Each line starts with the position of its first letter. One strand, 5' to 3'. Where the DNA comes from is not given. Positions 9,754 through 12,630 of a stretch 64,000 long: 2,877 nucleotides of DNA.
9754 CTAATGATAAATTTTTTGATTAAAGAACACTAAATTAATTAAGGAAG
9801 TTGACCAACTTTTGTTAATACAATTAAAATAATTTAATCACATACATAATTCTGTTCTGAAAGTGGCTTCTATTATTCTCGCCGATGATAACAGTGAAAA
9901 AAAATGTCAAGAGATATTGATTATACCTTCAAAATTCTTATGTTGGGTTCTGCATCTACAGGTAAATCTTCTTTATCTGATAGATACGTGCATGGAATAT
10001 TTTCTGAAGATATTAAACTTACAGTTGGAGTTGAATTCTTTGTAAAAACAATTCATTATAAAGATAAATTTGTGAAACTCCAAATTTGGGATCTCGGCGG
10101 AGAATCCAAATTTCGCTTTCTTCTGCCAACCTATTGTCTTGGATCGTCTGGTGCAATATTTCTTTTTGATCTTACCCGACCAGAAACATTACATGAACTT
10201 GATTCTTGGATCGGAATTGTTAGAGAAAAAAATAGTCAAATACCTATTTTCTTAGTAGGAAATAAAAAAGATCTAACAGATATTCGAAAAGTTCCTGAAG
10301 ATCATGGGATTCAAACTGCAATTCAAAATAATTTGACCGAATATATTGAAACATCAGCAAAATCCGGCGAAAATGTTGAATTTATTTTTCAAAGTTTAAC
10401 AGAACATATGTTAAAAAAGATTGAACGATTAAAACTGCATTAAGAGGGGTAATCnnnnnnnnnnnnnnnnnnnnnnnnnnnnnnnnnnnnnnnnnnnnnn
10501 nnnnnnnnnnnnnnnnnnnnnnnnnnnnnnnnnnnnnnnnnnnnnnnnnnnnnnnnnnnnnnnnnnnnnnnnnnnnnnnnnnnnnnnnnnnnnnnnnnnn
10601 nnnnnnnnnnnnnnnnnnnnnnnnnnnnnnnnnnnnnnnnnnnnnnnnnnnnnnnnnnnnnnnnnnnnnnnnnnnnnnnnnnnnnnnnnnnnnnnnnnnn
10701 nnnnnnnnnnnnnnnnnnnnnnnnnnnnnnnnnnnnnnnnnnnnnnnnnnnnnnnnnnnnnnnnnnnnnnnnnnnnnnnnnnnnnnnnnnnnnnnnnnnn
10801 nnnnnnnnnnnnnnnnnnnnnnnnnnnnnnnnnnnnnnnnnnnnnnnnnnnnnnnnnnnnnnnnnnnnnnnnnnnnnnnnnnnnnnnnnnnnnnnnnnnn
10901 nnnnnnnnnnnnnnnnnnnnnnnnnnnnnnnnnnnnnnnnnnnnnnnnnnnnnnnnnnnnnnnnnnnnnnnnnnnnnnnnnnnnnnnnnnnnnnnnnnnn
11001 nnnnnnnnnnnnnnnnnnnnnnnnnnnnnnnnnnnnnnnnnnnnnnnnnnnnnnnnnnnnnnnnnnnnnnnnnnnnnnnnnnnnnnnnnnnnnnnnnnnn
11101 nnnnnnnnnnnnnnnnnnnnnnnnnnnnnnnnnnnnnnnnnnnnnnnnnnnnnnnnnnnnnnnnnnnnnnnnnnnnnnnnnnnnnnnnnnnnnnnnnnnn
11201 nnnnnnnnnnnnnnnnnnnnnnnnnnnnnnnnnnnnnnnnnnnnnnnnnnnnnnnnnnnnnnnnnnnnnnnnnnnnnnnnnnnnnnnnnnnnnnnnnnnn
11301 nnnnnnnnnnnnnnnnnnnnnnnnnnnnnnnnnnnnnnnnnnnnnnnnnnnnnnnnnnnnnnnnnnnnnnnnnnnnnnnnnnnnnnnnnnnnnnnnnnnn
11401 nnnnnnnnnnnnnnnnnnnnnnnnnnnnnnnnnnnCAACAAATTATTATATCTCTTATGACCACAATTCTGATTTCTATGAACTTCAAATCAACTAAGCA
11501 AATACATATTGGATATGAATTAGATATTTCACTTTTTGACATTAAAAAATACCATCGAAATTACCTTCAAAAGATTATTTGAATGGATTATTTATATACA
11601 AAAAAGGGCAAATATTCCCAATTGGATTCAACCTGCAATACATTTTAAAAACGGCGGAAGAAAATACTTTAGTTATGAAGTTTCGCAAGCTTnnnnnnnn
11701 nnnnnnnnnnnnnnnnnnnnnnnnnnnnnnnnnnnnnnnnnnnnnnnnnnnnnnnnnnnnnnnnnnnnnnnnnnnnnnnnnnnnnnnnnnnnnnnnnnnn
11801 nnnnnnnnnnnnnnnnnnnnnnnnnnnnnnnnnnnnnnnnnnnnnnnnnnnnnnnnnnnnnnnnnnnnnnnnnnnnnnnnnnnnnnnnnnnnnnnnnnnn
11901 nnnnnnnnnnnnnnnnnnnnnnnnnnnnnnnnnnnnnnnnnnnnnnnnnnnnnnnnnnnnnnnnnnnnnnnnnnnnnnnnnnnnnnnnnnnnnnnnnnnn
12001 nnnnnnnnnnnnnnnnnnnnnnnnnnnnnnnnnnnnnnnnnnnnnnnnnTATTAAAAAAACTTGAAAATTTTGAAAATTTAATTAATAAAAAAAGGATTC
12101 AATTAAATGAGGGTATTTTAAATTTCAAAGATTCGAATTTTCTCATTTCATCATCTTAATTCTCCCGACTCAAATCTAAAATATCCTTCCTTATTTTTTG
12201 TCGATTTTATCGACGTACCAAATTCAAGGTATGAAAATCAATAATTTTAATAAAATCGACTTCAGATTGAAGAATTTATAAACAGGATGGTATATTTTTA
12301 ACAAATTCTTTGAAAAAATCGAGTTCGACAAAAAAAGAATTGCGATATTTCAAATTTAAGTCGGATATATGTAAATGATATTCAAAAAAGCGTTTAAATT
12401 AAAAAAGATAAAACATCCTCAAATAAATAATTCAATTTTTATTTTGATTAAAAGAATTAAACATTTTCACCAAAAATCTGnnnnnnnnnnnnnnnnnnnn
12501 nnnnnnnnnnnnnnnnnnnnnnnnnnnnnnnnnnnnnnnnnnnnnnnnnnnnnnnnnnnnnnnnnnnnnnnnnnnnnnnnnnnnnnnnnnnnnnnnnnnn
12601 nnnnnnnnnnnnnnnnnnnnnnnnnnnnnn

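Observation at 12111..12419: Pair of ~309-bp noncoding inverted repeats 42 kb apart (partner at 54661-54969)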

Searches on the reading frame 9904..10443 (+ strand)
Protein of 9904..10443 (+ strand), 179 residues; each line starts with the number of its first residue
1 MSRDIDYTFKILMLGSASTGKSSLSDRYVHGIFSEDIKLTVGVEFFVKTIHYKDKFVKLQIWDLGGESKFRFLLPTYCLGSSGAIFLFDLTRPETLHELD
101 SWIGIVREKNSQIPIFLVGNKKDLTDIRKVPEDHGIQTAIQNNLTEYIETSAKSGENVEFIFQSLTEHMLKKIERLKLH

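Call 21: search_protein_families(library=pfam, proteins=[window:9904-10443:+], max_evalue=0.01)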
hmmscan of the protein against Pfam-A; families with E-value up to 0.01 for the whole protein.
window:9904-10443:+ (179 aa): 5 families
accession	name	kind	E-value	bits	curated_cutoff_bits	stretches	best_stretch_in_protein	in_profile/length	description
PF00071.28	Ras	-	3.7e-41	140.8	21.6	1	10-170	1-161/162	Ras family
PF08477.19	Roc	-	8.2e-26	91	27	1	10-123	1-119/119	Ras of Complex, Roc, domain of DAPkinase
PF00025.27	Arf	-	3.6e-14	53.1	22.3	1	8-167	14-172/174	ADP-ribosylation factor family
PF04670.18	Gtr1_RagA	-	3.3e-07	30.4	22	1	10-165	1-160/232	Gtr1/RagA G protein conserved region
PF00009.33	GTP_EFTU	-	0.0096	16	26.5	0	46-169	58-186/188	Elongation factor Tu GTP binding domain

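Call 26: find_encoding_contigs(protein=window:9904-10443:+, flank=6000, max_places=8)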
Protein window:9904-10443:+ (179 aa): 1 contig read that carries it; 1 place shown.
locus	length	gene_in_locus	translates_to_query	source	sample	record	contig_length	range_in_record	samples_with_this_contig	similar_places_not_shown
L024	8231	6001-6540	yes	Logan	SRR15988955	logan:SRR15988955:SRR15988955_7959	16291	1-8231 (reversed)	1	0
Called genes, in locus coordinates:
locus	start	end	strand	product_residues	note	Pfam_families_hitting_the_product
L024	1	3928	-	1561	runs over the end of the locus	PF00989:PAS, PF13426:PAS_9, PF00989:PAS (weak), PF08447:PAS_3, PF13426:PAS_9, PF00989:PAS, PF08447:PAS_3, PF13426:PAS_9, +4 more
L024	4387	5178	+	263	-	PF02985:HEAT (faint), PF03130:HEAT_PBS (faint), PF13646:HEAT_2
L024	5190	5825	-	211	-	-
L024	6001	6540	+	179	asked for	PF00025:Arf, PF00071:Ras, PF04670:Gtr1_RagA (weak), PF08477:Roc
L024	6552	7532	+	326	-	-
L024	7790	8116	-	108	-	PF01066:CDP-OH_P_transf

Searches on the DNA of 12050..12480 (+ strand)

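Call 56: search_rna_families(source=window, start=12050, end=12480, threshold=evalue, max_evalue=10)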
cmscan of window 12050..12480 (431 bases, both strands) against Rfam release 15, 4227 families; matches with E-value up to 10: 4.
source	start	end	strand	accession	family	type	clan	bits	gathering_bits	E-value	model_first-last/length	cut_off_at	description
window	12297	12375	-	RF01212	sn2524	Gene; snRNA; snoRNA; CD-box;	-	17.6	44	4.3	1-109/109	no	Small nucleolar RNA sn2524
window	12202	12271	+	RF01626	ceN30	Gene; snRNA; snoRNA; CD-box;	-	13.5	65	7.3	1-73/73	no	Caenorhabditis snoRNA ceN30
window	12124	12158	-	RF01139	sR2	Gene; snRNA; snoRNA; CD-box;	-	12.5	42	2.6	1-57/57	no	Small nucleolar RNA sR2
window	12141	12189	-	RF01121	sR38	Gene; snRNA; snoRNA; CD-box;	-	11.6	50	3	1-59/59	no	Small nucleolar RNA sR38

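Call 82: search_dna_similar(query=window:12105-12422:+, collection=phages, mode=distant, max_evalue=0.001, max_rows=10)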
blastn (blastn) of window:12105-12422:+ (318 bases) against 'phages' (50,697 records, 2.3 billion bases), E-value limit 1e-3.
No match.

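Call 83: search_dna_similar(query=window:12105-12422:+, collection=plasmids, mode=distant, max_evalue=0.001, max_rows=10)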
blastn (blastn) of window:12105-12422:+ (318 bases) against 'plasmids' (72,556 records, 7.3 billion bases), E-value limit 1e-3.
No match.
